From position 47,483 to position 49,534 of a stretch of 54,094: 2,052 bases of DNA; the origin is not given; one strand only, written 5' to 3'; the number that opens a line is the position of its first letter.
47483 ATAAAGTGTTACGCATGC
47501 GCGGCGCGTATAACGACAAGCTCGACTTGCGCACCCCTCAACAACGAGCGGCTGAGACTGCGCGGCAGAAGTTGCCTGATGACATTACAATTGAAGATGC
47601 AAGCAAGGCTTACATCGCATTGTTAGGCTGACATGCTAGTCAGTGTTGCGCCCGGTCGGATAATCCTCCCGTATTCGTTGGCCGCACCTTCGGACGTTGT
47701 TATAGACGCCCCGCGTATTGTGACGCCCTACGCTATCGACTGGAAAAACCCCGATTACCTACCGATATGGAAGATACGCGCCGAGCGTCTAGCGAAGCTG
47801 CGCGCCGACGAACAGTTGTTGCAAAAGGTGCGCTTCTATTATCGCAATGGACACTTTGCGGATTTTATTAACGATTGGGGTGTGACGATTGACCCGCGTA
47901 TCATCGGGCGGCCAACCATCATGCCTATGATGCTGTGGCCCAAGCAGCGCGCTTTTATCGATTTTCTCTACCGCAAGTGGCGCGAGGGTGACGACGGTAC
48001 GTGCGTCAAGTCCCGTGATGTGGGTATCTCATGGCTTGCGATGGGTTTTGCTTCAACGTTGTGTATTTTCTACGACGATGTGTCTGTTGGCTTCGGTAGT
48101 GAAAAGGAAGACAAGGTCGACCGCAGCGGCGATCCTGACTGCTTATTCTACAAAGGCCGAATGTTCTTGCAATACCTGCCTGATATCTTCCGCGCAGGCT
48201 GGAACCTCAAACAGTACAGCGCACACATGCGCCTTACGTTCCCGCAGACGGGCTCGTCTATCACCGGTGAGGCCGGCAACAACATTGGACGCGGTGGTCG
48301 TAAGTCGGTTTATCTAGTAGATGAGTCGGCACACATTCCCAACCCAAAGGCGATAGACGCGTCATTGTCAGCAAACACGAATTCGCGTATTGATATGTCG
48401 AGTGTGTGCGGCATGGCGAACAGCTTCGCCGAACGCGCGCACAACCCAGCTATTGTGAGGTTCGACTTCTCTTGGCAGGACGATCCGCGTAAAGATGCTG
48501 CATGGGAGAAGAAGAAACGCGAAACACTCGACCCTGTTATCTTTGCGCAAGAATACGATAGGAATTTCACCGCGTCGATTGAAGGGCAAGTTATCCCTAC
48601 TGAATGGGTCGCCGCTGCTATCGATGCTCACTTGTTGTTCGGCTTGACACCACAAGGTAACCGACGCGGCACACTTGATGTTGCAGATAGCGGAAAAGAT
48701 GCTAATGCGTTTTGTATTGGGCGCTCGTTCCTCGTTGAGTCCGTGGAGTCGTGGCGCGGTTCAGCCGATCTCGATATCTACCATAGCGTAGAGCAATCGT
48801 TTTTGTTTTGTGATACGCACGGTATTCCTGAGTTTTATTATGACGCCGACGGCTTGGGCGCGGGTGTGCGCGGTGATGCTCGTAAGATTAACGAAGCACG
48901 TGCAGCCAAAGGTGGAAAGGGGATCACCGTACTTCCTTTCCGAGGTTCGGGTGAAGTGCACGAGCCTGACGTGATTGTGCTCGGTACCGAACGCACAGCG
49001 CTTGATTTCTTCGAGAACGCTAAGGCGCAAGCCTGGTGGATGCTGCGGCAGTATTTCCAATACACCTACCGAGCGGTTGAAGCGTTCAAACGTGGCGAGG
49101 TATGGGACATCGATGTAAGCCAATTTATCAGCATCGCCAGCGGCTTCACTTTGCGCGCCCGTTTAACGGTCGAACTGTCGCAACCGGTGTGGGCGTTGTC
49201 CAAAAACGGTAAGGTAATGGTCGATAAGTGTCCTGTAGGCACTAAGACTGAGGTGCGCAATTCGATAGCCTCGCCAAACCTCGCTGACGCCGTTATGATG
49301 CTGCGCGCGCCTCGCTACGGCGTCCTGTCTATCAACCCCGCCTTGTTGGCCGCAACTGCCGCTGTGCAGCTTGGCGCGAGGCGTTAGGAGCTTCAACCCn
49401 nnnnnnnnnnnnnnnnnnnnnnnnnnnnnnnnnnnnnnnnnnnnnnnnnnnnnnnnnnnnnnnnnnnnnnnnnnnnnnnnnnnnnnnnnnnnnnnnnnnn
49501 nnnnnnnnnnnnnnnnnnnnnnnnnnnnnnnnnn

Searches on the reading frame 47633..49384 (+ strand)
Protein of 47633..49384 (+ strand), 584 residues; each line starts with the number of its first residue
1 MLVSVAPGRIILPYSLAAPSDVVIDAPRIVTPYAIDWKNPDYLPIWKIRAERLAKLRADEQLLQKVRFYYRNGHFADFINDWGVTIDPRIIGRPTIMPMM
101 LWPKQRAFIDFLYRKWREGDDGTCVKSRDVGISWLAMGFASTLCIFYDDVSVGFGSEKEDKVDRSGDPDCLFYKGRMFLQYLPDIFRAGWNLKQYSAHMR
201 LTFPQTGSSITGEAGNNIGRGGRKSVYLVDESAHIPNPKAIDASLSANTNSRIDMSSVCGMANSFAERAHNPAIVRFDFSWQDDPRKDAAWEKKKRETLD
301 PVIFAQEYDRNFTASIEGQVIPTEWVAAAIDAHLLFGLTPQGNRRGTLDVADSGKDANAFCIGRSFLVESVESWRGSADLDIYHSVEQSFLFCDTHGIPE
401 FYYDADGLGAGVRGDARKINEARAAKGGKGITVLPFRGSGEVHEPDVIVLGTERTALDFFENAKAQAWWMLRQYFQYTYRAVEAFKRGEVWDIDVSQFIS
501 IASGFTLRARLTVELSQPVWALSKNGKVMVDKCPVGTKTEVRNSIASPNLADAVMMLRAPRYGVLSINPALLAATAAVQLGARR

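Call 10: search_dna_similar(query=window:47633-49384:+, collection=phages, mode=protein, max_rows=25)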
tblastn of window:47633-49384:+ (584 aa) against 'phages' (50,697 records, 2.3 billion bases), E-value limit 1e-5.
Records with a match: 972; places in all: 975; records where one place covers at least 80% of the query: 132.
Best place of each record, by identity: <60% 972.
By first word of the organism name: Vibrio 370; Pseudomonas 301; Escherichia 55; Klebsiella 47; Acinetobacter 46; Salmonella 16; Bacteriophage 15; Pseudoalteromonas 12; Burkholderia 11; Serratia 9; and 38 more.
By host as written in the record: - 308; Pseudomonas aeruginosa 117; Pseudomonas aeruginosa PAO1 87; Vibrio lentus 47; Klebsiella pneumoniae 30; Pseudomonas sp. 28; Escherichia coli 24; Acinetobacter baumannii 23; and 174 more.
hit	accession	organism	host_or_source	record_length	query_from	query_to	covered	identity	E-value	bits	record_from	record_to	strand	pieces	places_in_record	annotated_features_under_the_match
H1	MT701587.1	Burkholderia phage Magia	Burkholderia cenocepacia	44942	32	567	92%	49.4%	2e-156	501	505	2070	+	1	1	terminase large subunit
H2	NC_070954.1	Burkholderia phage Magia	Burkholderia cenocepacia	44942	32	567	92%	49.4%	2e-156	501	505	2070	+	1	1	terminase large subunit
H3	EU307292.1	Burkholderia phage Bups phi1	Burkholderia pseudomallei NCTC 13178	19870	32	560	91%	49.0%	1e-154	496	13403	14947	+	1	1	putative TerL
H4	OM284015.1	Elizabethkingia phage EKP1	Elizabethkingia anophelis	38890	32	574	93%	47.0%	2e-151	488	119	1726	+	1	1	terminase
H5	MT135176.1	Hafnia phage yong1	Hafnia paralvei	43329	32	567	92%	47.2%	5e-150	483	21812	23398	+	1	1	terminase large subunit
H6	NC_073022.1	Hafnia phage yong1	Hafnia paralvei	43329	32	567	92%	47.2%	5e-150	483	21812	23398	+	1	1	terminase large subunit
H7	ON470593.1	Escherichia phage vB_EcoM-683R1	Escherichia coli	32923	25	567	93%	46.5%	4e-154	495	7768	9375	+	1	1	terminase large subunit | terminase small subunit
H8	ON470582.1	Escherichia phage vB_EcoM-689R2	Escherichia coli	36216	25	567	93%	46.5%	4e-154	495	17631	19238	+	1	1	terminase large subunit | terminase small subunit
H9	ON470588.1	Escherichia phage vB_EcoM-611R5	Escherichia coli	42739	25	567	93%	46.5%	5e-154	495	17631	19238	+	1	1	terminase large subunit | terminase small subunit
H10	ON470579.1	Escherichia phage vB_EcoM-606R2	Escherichia coli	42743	25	567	93%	46.5%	5e-154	495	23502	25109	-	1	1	terminase large subunit | terminase small subunit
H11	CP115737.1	Citrobacter phage Omnitron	Citrobacter braakii GW-Imi-1b1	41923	32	567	92%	47.1%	5e-153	492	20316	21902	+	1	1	record has no annotation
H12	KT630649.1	Salmonella phage SEN34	Salmonella enterica subsp. diarizonae ...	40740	32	567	92%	46.9%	1e-152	491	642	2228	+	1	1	terminase large subunit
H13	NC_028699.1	Salmonella phage SEN34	Salmonella enterica subsp. diarizonae ...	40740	32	567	92%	46.9%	1e-152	491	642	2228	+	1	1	terminase large subunit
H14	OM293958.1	Bordetella phage vB_BaM-IFTN9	Bordetella avium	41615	26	571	93%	46.0%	9e-148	477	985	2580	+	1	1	terminase large subunit | terminase small subunit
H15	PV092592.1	Yersinia phage YP3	Yersinia ruckeri Yr3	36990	32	560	91%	46.4%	1e-142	462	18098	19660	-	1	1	hypothetical protein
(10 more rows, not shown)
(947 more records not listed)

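Call 12: search_protein_families(library=pfam, proteins=[window:47633-49384:+], max_evalue=0.01)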
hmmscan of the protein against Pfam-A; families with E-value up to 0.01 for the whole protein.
window:47633-49384:+ (584 aa): 0 families
